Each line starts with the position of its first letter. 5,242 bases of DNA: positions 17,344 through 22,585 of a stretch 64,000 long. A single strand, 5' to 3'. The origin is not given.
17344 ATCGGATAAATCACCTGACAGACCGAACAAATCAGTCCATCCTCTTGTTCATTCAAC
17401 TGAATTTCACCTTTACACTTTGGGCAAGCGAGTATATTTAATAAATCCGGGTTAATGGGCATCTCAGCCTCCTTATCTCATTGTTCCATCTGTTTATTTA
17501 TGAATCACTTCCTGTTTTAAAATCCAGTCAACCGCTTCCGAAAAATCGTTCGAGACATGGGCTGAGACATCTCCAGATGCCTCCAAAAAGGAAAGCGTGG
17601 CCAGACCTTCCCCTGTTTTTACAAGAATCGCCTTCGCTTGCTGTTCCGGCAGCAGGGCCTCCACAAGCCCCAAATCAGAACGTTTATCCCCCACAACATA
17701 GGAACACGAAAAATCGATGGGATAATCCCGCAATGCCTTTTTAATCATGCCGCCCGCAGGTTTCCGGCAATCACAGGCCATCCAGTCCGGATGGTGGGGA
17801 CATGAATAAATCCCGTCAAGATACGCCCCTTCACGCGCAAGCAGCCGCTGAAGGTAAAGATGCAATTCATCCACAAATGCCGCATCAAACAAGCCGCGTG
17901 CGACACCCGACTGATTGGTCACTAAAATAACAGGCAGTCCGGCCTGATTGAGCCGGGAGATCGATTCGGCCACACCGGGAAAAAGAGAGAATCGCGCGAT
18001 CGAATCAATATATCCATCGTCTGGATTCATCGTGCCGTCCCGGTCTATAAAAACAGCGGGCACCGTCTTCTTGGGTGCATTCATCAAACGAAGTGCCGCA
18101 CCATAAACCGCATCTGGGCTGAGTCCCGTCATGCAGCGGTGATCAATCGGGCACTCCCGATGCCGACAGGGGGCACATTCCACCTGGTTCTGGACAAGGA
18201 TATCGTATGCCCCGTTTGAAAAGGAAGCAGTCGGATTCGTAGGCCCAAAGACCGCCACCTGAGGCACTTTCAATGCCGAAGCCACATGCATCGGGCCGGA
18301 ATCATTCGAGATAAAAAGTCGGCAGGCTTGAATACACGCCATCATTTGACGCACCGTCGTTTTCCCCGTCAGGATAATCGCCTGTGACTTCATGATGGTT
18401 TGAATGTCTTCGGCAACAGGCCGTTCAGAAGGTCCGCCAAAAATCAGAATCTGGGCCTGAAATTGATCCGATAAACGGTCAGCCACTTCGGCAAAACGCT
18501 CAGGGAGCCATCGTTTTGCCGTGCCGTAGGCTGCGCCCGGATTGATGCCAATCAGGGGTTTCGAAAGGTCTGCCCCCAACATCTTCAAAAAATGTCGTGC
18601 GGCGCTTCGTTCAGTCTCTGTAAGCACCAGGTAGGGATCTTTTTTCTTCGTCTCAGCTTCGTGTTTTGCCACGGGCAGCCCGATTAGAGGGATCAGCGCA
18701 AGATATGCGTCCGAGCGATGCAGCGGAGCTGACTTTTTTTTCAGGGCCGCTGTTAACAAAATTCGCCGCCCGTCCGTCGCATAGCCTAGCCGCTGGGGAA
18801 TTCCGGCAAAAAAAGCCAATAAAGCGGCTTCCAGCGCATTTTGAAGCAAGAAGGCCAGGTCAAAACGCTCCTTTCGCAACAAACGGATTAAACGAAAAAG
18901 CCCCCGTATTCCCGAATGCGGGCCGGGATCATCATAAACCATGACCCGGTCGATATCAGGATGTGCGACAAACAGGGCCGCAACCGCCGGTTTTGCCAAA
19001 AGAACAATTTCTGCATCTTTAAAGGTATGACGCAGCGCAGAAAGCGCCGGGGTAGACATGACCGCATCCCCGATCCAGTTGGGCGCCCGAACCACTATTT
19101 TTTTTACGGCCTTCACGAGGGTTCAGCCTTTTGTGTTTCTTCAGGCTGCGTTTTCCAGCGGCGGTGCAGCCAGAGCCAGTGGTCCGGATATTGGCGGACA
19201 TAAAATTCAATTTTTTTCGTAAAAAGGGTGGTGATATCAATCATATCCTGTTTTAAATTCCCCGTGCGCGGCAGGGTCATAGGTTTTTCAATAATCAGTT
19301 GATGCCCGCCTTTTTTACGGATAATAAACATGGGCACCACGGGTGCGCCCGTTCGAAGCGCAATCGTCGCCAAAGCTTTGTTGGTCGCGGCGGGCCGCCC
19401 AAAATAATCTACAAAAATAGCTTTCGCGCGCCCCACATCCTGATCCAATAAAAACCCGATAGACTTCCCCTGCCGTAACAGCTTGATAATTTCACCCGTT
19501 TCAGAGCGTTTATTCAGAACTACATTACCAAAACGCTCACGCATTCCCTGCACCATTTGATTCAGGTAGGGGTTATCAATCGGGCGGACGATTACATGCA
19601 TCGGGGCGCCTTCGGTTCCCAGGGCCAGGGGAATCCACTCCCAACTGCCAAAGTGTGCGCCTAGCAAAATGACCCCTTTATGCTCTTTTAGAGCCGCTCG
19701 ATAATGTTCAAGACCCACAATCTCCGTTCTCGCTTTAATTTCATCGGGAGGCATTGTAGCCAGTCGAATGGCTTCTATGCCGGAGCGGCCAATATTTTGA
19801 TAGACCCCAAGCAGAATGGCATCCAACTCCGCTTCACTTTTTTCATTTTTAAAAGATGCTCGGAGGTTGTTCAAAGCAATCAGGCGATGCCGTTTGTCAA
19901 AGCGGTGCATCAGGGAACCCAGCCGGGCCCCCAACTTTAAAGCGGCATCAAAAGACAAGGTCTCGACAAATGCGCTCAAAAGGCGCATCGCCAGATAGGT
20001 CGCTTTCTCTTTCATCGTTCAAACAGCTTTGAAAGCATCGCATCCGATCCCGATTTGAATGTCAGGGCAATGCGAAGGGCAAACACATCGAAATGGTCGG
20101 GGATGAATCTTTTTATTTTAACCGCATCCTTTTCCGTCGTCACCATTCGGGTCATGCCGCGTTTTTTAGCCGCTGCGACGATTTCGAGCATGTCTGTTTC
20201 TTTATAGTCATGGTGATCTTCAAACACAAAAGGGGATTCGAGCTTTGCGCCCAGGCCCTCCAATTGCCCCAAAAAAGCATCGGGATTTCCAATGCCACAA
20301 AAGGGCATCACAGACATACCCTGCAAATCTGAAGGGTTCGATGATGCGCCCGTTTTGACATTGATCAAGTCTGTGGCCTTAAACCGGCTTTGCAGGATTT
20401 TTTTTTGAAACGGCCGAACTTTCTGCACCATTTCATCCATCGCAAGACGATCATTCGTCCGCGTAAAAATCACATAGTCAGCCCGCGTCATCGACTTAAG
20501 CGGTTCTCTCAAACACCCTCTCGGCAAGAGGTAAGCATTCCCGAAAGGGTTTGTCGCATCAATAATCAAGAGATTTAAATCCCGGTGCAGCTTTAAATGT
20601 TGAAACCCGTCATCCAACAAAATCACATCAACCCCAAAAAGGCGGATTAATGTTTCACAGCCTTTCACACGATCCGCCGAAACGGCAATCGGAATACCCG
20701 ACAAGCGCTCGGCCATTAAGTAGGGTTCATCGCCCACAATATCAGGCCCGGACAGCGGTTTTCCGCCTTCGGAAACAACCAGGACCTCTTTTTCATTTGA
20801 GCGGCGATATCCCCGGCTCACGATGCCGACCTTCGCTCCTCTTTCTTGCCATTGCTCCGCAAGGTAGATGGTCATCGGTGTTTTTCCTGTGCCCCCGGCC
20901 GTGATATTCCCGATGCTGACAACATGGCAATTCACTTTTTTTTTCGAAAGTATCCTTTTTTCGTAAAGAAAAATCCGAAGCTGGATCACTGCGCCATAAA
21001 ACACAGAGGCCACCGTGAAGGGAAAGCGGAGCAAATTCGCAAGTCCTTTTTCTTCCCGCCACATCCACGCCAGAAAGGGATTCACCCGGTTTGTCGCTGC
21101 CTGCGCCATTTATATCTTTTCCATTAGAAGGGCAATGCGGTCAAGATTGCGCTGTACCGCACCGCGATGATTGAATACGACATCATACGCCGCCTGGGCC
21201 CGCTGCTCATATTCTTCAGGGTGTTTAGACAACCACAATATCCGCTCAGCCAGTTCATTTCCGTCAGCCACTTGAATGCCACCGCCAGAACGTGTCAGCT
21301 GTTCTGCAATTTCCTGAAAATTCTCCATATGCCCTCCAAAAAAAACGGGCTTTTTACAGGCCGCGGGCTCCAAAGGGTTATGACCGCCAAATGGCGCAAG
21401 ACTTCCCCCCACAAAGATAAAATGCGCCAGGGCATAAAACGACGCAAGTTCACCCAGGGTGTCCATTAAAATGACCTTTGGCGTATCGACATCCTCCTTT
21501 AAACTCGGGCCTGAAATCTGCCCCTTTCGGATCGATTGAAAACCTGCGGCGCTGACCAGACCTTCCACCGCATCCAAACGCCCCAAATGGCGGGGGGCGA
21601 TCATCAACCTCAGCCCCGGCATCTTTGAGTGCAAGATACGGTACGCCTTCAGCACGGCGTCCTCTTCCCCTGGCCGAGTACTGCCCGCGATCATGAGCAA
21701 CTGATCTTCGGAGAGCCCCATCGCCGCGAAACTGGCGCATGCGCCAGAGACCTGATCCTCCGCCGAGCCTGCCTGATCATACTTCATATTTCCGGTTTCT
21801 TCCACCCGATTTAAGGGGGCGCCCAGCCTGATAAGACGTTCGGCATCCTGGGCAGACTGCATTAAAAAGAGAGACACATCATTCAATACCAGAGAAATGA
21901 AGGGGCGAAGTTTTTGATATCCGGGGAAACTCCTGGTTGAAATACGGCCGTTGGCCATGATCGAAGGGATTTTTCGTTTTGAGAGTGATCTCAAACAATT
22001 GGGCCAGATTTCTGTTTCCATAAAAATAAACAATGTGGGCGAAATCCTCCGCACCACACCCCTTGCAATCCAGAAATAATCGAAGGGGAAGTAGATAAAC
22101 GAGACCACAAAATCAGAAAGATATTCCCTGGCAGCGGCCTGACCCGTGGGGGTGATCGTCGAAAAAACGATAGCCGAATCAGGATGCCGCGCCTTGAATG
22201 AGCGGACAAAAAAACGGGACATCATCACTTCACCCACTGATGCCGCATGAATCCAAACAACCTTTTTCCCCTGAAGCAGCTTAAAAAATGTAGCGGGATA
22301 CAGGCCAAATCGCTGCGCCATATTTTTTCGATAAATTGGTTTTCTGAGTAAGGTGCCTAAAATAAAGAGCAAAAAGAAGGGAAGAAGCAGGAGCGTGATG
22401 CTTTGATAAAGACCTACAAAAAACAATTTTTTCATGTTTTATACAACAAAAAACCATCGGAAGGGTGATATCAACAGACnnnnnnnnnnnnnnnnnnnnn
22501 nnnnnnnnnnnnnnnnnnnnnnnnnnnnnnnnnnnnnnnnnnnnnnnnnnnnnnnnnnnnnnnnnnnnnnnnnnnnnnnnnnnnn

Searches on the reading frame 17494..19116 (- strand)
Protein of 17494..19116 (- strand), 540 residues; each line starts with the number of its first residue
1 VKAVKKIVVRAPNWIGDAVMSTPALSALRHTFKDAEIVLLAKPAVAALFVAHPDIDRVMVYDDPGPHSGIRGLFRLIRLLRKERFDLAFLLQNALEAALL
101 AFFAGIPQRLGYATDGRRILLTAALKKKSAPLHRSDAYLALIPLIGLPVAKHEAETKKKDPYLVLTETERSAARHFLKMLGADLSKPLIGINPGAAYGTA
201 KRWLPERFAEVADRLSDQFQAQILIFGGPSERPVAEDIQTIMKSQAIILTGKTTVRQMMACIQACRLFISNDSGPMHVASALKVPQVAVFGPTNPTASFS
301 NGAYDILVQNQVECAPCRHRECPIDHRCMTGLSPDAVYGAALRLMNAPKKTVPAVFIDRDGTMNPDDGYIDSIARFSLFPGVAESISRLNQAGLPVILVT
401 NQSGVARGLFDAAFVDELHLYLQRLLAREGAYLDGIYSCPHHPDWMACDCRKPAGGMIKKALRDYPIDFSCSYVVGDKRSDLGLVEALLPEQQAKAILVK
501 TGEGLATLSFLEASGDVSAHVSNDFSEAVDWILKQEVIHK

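Call 54: search_protein_families(library=pfam, proteins=[window:17494-19116:-], max_evalue=0.00001)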
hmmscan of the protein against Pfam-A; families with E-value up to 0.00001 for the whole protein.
window:17494-19116:- (540 aa): 1 family
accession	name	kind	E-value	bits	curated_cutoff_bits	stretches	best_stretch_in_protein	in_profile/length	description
PF01075.23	Glyco_transf_9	-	3.9e-47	161.1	22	1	74-325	2-244/247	Glycosyltransferase family 9 (heptosyltransferase)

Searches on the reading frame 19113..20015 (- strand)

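Call 54: search_protein_families(library=pfam, proteins=[window:19113-20015:-], max_evalue=0.00001)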
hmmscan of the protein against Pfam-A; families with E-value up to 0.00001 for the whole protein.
window:19113-20015:- (300 aa): 1 family
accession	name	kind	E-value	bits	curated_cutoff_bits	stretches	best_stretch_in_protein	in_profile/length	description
PF03279.18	Lip_A_acyltrans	-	8.9e-64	215.9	22.3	1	15-289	24-295/295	Bacterial lipid A biosynthesis acyltransferase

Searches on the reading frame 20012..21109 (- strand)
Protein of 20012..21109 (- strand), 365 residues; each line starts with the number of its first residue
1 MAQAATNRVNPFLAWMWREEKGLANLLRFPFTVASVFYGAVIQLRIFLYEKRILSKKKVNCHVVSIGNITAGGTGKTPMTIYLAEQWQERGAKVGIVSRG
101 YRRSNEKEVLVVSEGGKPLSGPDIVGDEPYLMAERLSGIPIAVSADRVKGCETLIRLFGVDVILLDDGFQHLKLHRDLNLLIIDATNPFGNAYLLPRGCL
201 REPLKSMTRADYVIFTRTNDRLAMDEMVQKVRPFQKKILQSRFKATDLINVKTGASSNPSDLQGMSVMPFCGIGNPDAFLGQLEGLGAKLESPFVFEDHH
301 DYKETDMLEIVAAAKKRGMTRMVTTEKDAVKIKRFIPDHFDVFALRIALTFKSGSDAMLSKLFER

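Call 54: search_protein_families(library=pfam, proteins=[window:20012-21109:-], max_evalue=0.00001)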
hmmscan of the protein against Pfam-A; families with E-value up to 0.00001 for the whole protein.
window:20012-21109:- (365 aa): 1 family
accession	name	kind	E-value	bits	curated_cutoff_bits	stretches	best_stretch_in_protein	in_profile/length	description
PF02606.20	LpxK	-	5.1e-97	325.3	27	1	31-362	5-326/328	Tetraacyldisaccharide-1-P 4'-kinase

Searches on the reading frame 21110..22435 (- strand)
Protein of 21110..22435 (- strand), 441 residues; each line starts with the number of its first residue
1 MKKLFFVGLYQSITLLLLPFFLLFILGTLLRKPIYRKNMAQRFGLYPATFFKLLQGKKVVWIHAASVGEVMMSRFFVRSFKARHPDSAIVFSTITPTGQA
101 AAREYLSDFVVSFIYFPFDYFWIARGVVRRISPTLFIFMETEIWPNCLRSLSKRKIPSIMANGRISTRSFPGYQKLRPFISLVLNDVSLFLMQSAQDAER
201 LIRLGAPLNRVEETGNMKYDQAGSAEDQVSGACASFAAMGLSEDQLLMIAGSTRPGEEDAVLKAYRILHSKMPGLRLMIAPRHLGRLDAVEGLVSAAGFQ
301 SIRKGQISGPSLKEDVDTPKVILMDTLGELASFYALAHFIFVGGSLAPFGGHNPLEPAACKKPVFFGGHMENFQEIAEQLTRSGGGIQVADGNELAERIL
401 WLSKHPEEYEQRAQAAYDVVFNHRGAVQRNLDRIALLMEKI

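Call 54: search_protein_families(library=pfam, proteins=[window:21110-22435:-], max_evalue=0.00001)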
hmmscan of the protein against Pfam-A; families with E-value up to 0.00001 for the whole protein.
window:21110-22435:- (441 aa): 1 family
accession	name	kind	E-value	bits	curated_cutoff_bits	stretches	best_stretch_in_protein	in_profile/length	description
PF04413.22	Glycos_transf_N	-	1.6e-59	200.9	23.9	1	38-221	2-179/179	3-Deoxy-D-manno-octulosonic-acid transferase (kdotransferase)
